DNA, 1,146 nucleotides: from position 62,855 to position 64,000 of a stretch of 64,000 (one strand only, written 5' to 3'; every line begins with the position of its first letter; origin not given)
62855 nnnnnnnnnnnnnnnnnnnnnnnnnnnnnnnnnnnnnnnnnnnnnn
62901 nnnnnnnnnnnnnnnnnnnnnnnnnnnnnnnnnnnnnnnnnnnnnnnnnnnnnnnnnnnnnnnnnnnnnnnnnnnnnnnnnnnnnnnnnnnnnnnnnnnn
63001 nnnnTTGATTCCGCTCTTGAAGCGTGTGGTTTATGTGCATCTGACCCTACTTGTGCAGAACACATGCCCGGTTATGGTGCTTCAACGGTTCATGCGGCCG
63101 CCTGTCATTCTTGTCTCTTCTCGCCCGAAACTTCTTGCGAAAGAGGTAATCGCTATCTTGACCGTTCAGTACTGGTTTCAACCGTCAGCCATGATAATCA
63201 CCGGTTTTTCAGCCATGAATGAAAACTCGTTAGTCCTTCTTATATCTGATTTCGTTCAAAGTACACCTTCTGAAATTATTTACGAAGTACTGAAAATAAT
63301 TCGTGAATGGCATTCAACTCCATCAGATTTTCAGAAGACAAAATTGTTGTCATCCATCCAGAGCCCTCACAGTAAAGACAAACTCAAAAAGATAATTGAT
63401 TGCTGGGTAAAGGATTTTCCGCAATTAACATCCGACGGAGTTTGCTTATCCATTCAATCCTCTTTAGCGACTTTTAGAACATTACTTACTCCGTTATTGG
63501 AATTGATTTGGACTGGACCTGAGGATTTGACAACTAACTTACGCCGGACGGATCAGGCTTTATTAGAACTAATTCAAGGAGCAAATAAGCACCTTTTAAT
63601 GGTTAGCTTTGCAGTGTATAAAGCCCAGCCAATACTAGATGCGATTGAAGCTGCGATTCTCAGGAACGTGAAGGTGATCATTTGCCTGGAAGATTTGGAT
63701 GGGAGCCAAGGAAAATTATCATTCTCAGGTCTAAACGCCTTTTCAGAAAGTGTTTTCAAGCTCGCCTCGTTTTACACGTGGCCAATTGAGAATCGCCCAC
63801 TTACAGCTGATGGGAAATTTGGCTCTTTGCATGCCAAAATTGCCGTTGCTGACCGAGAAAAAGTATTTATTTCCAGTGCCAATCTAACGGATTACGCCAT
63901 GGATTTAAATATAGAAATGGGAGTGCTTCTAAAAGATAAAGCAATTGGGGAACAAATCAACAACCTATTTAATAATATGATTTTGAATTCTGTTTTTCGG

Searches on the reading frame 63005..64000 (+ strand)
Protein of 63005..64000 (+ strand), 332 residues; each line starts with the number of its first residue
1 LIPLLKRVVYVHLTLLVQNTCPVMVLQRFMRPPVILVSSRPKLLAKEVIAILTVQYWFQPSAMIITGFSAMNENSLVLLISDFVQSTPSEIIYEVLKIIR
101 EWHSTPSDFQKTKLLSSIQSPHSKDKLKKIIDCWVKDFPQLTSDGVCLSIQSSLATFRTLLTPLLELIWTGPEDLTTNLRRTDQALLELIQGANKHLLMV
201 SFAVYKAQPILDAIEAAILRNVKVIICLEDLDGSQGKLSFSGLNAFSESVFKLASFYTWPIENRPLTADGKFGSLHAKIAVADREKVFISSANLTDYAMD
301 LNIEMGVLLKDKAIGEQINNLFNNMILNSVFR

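Call 6: search_protein_families(library=ncbifam, proteins=[window:63005-64000:+], max_evalue=1)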
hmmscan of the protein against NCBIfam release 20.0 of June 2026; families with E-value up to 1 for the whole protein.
window:63005-64000:+ (332 aa): 11 families
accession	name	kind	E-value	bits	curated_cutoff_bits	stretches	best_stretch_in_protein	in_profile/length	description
NF038319.1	DISARM_DrmC_I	equivalog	1.5e-54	185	133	1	110-326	22-235/236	DISARM system phospholipase D-like protein DrmC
NF010493.0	PRK13912.1-4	equivalog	3.9e-06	26.9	351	1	185-326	31-165/171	nuclease NucT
TIGR04265.1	bac_cardiolipin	equivalog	3.9e-06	26.1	290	1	168-329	308-454/483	cardiolipin synthase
NF008427.0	PRK11263.1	equivalog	1.8e-05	24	281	1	274-328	288-342/409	cardiolipin synthase ClsB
NF010491.0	PRK13912.1-2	equivalog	0.0026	17.6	225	1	269-311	117-157/180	nuclease NucT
NF010492.0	PRK13912.1-3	equivalog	0.0035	16.9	297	1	267-325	113-171/178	nuclease NucT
NF010660.0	PRK14058.1-2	equivalog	0.017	15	241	1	221-293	119-192/249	[LysW]-aminoadipate/[LysW]-glutamate kinase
NF010490.0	PRK13912.1-1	equivalog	0.02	15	211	1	276-325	106-155/159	nuclease NucT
NF009107.0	PRK12452.1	equivalog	0.039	12.7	787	0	272-323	423-474/509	cardiolipin synthase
NF003917.0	PRK05443.1-1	subfamily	0.069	11.5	470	1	283-323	600-640/689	RNA degradosome polyphosphate kinase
NF006946.0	PRK09428.1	equivalog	0.093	11.6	314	1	274-313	355-394/451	CDP-diacylglycerol--serine O-phosphatidyltransferase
